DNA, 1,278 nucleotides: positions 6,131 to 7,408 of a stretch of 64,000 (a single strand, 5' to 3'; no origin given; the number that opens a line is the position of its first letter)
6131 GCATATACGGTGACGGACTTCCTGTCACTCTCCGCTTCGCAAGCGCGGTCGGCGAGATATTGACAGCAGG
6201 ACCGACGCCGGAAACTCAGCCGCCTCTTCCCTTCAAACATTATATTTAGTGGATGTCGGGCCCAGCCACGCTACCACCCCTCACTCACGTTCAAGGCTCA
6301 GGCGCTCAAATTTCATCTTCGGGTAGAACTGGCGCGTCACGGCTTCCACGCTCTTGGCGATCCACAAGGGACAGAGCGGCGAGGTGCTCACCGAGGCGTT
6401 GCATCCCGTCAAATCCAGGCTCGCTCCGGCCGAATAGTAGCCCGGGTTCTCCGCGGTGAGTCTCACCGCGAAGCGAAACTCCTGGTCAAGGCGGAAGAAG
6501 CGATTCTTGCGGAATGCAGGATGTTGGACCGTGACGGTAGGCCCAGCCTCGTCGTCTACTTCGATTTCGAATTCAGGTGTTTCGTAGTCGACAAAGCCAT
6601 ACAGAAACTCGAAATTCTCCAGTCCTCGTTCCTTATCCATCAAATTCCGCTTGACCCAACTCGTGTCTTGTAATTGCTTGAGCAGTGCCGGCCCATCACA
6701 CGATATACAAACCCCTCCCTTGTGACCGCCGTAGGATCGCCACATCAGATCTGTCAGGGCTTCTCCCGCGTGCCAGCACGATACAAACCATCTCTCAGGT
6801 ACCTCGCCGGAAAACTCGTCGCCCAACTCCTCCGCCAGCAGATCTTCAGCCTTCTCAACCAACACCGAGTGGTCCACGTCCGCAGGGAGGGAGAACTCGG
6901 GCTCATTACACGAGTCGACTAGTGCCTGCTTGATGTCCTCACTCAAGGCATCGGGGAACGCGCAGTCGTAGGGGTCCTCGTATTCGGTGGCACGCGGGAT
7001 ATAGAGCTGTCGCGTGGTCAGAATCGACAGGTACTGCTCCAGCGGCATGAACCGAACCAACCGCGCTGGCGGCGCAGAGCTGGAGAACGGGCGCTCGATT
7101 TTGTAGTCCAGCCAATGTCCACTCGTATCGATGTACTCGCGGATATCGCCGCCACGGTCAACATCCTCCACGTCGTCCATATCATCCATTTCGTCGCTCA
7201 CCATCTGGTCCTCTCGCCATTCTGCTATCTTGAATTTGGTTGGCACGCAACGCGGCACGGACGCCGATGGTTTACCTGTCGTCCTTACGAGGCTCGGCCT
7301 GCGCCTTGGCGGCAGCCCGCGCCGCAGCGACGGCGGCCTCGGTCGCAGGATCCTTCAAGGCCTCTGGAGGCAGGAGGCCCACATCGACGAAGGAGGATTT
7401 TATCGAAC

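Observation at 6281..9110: Three-gene cassette (82-aa ORF, ApeA-like HEPN, DUF2971-like) as a candidate undescribed composite defence system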

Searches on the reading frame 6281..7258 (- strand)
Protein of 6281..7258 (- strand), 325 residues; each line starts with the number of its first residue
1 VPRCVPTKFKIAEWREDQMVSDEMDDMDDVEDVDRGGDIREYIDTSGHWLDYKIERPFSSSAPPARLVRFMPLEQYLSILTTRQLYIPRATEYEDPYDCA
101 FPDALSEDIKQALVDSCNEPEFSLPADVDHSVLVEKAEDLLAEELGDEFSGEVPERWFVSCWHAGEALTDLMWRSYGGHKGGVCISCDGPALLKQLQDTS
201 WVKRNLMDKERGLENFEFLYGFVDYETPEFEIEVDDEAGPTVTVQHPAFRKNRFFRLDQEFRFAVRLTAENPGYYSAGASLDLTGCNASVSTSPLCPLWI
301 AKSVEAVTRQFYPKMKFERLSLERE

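Call 7: search_protein_families(library=pfam, proteins=[window:6281-7258:-], max_evalue=0.1)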
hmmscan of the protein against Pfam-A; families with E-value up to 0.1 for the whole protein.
window:6281-7258:- (325 aa): 1 family
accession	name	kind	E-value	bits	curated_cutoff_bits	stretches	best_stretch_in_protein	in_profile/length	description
PF11185.13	DUF2971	-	4.8e-05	25.1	22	1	172-245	1-60/89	Protein of unknown function (DUF2971)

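Call 8: search_protein_families(library=padloc, proteins=[window:6281-7258:-], max_evalue=0.1)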
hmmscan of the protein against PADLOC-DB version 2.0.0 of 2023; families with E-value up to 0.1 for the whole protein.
window:6281-7258:- (325 aa): 4 families
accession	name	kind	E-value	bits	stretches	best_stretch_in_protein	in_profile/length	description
PDLC04993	PDC-S31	-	4e-08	30.8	1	145-200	60-114/245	-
PDLC04994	PDC-S31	-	1.3e-07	29.3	1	78-225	32-167/273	-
PDLC04990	PDC-S31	-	3.7e-05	21.6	1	66-189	8-141/259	-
PDLC04991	PDC-S31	-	0.052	11.2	0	170-197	77-104/208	-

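Call 10: find_homologous_proteins(query=window:6281-7204:-)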
Query window:6281-7204:- (307 aa): 54 proteins with E <= 0.001 among 2453 candidates.
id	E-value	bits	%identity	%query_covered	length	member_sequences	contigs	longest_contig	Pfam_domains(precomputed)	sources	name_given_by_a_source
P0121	5.5e-209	711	100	100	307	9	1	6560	-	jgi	jgi:hypothetical protein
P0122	4.4e-206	701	98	100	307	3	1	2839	-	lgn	-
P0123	1.2e-175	601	85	93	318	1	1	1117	-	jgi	-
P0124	3.9e-173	593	83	99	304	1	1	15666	-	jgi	jgi:hypothetical protein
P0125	4.1e-165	567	83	93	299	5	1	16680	-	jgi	jgi:hypothetical protein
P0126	5.2e-165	566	79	100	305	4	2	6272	-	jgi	jgi:hypothetical protein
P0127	5.7e-164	563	80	97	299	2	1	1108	-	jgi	jgi:hypothetical protein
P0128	2.2e-162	558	79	97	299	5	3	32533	-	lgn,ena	-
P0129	3.1e-162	557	80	97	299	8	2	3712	-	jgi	jgi:hypothetical protein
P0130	3.1e-161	554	79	93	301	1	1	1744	-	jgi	jgi:hypothetical protein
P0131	9.7e-160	549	79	97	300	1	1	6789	-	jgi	jgi:hypothetical protein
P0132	9.8e-160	549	78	93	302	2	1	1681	-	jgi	-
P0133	3.1e-159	547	79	93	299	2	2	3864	-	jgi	jgi:hypothetical protein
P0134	3.7e-159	547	78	96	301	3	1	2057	-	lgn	-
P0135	4.1e-159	547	79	93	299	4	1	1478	-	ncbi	-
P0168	2.1e-127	443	71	88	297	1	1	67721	-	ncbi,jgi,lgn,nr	ncbi:MAG: DUF2971 domain-containing protein [Xanthomonadaceae bacterium]|jgi:hypothetical protein|nr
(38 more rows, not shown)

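Call 17: find_related_loci(query=A2, collection=metagenome_contigs, flank=10000)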
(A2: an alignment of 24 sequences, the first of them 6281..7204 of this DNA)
Query A2 (307 aa) in metagenome_contigs; peptide patterns used: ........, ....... (x = any residue, [..] = any of these).
112 stretches matched a pattern; 20 encode a relative of the query (tblastn E <= 1e-3); 20 distinct loci.
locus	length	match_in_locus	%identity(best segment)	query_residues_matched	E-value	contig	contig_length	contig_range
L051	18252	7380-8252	95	17-307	0e+0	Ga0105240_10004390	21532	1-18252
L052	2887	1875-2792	79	1-307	2e-176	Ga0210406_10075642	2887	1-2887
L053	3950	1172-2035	79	19-307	5e-164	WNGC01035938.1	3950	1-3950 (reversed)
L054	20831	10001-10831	82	22-299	3e-158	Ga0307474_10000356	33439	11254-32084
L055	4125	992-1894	74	6-307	4e-157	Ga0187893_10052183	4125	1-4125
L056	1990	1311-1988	80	16-242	3e-132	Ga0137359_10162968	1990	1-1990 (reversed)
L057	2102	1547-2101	76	10-195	1e-98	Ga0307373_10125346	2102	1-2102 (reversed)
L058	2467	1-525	78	126-301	9e-95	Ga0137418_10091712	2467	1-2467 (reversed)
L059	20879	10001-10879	67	10-305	1e-139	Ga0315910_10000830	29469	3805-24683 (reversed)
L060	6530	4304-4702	27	17-159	3e-9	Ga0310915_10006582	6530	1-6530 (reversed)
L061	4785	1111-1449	27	45-170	3e-8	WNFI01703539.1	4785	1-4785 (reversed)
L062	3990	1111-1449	27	45-170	3e-8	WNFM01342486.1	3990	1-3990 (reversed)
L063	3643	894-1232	27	51-170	3e-7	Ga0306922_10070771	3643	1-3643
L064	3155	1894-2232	27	51-170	3e-7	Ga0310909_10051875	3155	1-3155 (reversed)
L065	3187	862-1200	27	51-170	3e-7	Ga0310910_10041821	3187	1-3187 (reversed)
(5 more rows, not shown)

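Call 35: search_protein_families(library=pfam, proteins=[L054:6368-8566:+, L054:8638-9696:-, L054:11371-12222:-, L054:12267-13454:-, L059:5952-7442:+, L059:8332-8901:+, L059:8898-9854:+, L059:11681-12400:-, L059:12400-15609:-], max_evalue=0.01)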
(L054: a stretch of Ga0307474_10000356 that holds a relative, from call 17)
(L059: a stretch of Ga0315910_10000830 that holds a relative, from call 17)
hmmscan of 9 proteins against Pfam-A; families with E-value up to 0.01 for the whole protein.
L054:6368-8566:+ (732 aa): 1 family
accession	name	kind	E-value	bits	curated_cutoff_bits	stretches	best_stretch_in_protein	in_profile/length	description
PF07715.20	Plug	-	0.0063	17.4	23.9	0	85-124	56-100/107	TonB-dependent Receptor Plug Domain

L054:8638-9696:- (352 aa): 0 families

L054:11371-12222:- (283 aa): 0 families

L054:12267-13454:- (395 aa): 0 families

L059:5952-7442:+ (496 aa): 0 families

L059:8332-8901:+ (189 aa): 1 family
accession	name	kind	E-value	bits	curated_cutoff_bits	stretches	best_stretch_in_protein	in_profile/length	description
PF22014.2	DUF6932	-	5.2e-28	98.7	27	1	3-169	1-141/142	Family of unknown function (DUF6932)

L059:8898-9854:+ (318 aa): 0 families

L059:11681-12400:- (239 aa): 2 families
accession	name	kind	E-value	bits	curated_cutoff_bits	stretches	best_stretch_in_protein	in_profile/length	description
PF01863.23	YgjP-like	-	7.9e-57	193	26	1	23-228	2-206/207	YgjP-like, metallopeptidase domain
PF10263.15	SprT-like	-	1.1e-08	35.4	25.6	1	156-229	25-98/108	SprT-like family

L059:12400-15609:- (1069 aa): 4 families
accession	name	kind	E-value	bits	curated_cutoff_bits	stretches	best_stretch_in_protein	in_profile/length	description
PF18766.7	SWI2_SNF2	-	1.1e-67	228.4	26.7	1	291-514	1-220/221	SWI2/SNF2 ATPase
PF04313.20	HSDR_N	-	5.4e-33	115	25.1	1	55-233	17-195/198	Type I restriction enzyme R protein N terminus (HSDR_N)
PF22679.2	T1R_D3-like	-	8.2e-33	114.5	27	1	555-698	2-157/158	Type I restriction enzyme subunit R domain 3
PF04851.21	ResIII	-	7.7e-17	62.1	22.5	1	286-447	2-162/164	Type III restriction enzyme, res subunit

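Call 45: search_solved_structures(query=A2, max_evalue=1)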
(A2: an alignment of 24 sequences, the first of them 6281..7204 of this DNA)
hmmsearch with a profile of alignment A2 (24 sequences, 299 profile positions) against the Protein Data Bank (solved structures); distinct sequences matched with E-value up to 1: 4.
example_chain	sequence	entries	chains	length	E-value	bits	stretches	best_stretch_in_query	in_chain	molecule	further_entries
4iuf_A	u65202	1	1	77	0.54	12.4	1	11-64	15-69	TAR DNA-binding protein 43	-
4y0f_A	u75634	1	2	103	0.55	12.4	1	11-64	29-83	TAR DNA-binding protein 43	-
4y00_A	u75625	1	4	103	0.57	12.4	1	11-64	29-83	TAR DNA-binding protein 43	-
2cqg_A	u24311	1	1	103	0.61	12.3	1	11-64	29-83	TAR DNA-binding protein-43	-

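Call 57: predict_structure(alignment_id=A2)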
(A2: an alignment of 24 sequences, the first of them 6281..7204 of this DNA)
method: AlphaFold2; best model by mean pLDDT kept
length: 307 residues; sequences in the alignment: 24
mean_pLDDT: 65.3   pTM: 0.63
mean pLDDT of the five models: 65.3, 59.6, 58.3, 57.4, 56.9
residues with pLDDT >= 90: 55; 70-90: 81; 50-70: 72; < 50: 99
segments of 3 or more residues with pLDDT < 50: 1-18, 27-42, 81-106, 159-161, 208-239
pLDDT, mean of each block of 10 residues (from residue 1): 37 40 49 40 75 87 91 64 42 44 51 65 64 72 74 56 79 92 78 67 60 36 32 38 77 83 94 86 93 94 65
secondary structure, 60 per line:
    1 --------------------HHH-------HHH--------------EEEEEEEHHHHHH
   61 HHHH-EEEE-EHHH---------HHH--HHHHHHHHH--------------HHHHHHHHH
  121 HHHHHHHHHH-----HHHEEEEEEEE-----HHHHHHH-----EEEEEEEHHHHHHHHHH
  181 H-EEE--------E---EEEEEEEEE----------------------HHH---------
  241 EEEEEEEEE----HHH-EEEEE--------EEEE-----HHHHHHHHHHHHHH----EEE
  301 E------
elements in order: E48-54 H55-64 E66-69 H89-97 H112-130 E139-146 H152-158 E164-170 H171-181 E183-185 E198-206 E241-249 E258-262 E271-274 H280-293 E298-301

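Call 61: fold_search(model_id=the predicted structure, library=pdb)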
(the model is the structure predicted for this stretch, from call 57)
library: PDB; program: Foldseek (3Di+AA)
matches with E <= 10: 302; with E <= 0.001: 1
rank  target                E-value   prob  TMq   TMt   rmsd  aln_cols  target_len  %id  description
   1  8baq                  7.9e-04  0.99  0.27  0.38  20.4       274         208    8  E. coli C7 DarT1 in complex with NAD+ (released 2023-07-12)
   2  7omv                  9.0e-02  0.66  0.32  0.44  12.3       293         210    9  Thermus sp. 2.9 DarT (released 2021-06-23)
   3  7omx                  1.4e-01  0.51  0.31  0.44  14.5       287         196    7  Thermus sp. 2.9 DarT in complex with carba-NAD+ (released 2021-06-23)
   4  7yk3_C                1.8e-01  0.41  0.30  0.39  14.5       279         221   11  Crystal structure of DarTG toxin-antitoxin complex from Mycobacterium tuberculosis (released 2023-05-31)
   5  9c3a_I                1.9e-01  0.02  0.07  0.06  17.2       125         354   13  Bacteriophage Sf14 Capsid Empty Icosahedral reconstruction (released 2025-02-05)
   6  7yk3_A                2.0e-01  0.23  0.25  0.32  17.1       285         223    9  Crystal structure of DarTG toxin-antitoxin complex from Mycobacterium tuberculosis (released 2023-05-31)
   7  7omw                  2.4e-01  0.44  0.31  0.45  10.8       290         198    8  Thermus sp. 2.9 DarT in complex with NAD+ (released 2021-06-23)
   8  2e3p_A                3.7e-01  0.01  0.08  0.09  24.6       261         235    8  Crystal structure of CERT START domain in complex with C16-cearmide (P1) (released 2007-12-18)
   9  6a69_B                4.4e-01  0.02  0.06  0.12  21.3        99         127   23  Cryo-EM structure of a P-type ATPase (released 2018-09-19)
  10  4tnp_D                5.7e-01  0.06  0.17  0.12  21.0       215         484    9  Structural basis of cellular dNTP regulation, SAMHD1-GTP-dCTP-cCTP complex (released 2014-10-01)
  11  4xkk                  5.7e-01  0.03  0.12  0.16  20.8       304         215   11  Crystal structure of N-terminal domain of Hsp90 from Dictyostelium discoideum (released 2015-01-28)
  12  4xe2                  6.8e-01  0.02  0.12  0.16  20.3       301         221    9  N-terminal domain of Hsp90 from Dictyostelium discoideum in complex with peptide (released 2015-12-02)
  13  4tnp_A                7.2e-01  0.05  0.16  0.12  21.1       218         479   10  Structural basis of cellular dNTP regulation, SAMHD1-GTP-dCTP-cCTP complex (released 2014-10-01)
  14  9ncf_A                7.2e-01  0.02  0.07  0.06  17.1       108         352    9  Icosahedral capsid assembly of phage JohannRWettstein (Bas63) (released 2025-11-19)
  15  4tnx_D                8.7e-01  0.06  0.10  0.07  15.1       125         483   10  Structure basis of cellular dNTP regulation, SAMHD1-GTP-dGTP complex (released 2014-10-01)
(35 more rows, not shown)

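Call 63: search_protein_families(library=ncbifam, proteins=[window:6281-7204:-], max_evalue=0.1)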
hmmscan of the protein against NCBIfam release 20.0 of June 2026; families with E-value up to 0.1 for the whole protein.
window:6281-7204:- (307 aa): 0 families

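Call 64: search_protein_families(library=phrogs, proteins=[window:6281-7204:-], max_evalue=0.1)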
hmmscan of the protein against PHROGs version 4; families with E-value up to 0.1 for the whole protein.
window:6281-7204:- (307 aa): 2 families
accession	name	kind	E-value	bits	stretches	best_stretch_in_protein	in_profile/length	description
phrog_34615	-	unknown function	2.8e-09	37.8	1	47-175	16-136/266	-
phrog_1762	-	unknown function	0.00072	19.7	1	45-210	44-178/395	-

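Call 66: find_encoding_contigs(protein=P0124, flank=6000, max_places=2)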
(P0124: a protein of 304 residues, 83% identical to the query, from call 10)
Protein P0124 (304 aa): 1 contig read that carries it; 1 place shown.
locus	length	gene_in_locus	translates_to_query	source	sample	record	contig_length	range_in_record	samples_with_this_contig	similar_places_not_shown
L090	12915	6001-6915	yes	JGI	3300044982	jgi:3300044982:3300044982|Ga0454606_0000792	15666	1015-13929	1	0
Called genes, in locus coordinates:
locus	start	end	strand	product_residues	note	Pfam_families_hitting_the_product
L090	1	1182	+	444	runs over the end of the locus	PF14463:E1-N, PF00899:ThiF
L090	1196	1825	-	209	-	PF06559:DCD_N (weak), PF22769:DCD, PF00692:dUTPase (weak)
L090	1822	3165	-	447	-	-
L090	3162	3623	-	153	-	-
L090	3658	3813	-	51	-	-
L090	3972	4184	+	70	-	-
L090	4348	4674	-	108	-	-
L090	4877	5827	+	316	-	PF14088:DUF4268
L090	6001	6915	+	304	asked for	-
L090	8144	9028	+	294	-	-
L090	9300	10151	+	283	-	-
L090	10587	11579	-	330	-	PF00892:EamA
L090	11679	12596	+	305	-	PF00126:HTH_1, PF03466:LysR_substrate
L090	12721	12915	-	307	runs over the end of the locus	PF00561:Abhydrolase_1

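Call 67: find_encoding_contigs(protein=P0128, flank=6000, max_places=3)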
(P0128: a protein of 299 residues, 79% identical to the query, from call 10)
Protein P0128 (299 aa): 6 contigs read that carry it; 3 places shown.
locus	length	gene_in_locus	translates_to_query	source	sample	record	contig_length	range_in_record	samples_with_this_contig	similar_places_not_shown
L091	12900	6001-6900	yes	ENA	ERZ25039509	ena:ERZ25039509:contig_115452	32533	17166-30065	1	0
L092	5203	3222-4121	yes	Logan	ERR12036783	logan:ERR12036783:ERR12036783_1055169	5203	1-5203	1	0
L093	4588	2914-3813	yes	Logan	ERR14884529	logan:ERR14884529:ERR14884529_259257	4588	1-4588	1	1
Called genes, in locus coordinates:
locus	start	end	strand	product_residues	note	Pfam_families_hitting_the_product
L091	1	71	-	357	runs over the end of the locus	PF00176:SNF2-rel_dom, PF13872:AAA_34 (weak), PF04851:ResIII, PF00270:DEAD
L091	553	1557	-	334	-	PF00589:Phage_integrase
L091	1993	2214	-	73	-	-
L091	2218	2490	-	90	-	-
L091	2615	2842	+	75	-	-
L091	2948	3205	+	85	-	-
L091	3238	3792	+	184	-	PF09851:SHOCT (weak)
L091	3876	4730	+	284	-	-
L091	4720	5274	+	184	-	-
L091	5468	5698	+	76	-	-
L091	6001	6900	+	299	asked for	-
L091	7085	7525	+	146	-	PF10137:CAP12-PCTIR_TIR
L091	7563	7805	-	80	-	-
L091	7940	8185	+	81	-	-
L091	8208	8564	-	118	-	-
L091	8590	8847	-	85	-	-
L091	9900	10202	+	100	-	-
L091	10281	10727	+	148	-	-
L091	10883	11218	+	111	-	-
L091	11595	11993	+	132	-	PF00589:Phage_integrase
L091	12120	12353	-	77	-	-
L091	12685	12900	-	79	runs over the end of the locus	-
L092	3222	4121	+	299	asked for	-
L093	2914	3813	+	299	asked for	-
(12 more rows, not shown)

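Call 68: find_encoding_contigs(protein=P0168, flank=6000, max_places=2)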
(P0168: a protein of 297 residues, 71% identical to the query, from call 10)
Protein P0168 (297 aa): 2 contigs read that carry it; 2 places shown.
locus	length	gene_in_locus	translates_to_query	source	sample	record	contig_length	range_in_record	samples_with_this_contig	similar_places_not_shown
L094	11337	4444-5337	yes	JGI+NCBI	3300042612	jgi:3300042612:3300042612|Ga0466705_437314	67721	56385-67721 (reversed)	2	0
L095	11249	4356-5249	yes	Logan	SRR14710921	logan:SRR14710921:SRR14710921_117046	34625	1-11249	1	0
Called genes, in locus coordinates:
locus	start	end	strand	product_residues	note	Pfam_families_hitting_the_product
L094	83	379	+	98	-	-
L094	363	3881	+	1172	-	PF00270:DEAD, PF04851:ResIII, PF00271:Helicase_C (weak)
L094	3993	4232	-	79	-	PF03743:TrbI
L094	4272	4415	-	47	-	-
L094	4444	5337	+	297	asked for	-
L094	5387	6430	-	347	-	PF13356:Arm-DNA-bind_3, PF22022:Phage_int_M, PF00589:Phage_integrase (weak)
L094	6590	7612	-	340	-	PF21157:DksA_N, PF01258:zf-dskA_traR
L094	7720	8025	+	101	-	PF01809:YidD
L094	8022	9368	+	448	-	PF01979:Amidohydro_1, PF12890:DHOase (faint), PF07969:Amidohydro_3 (weak)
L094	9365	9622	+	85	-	-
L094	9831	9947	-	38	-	-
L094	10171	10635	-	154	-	PF04386:SspB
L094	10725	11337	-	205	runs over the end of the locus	PF02798:GST_N, PF13417:GST_N_3, PF13409:GST_N_2, PF00043:GST_C (weak)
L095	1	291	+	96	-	?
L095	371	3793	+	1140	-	PF00270:DEAD, PF04851:ResIII, PF00271:Helicase_C (weak)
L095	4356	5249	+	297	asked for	-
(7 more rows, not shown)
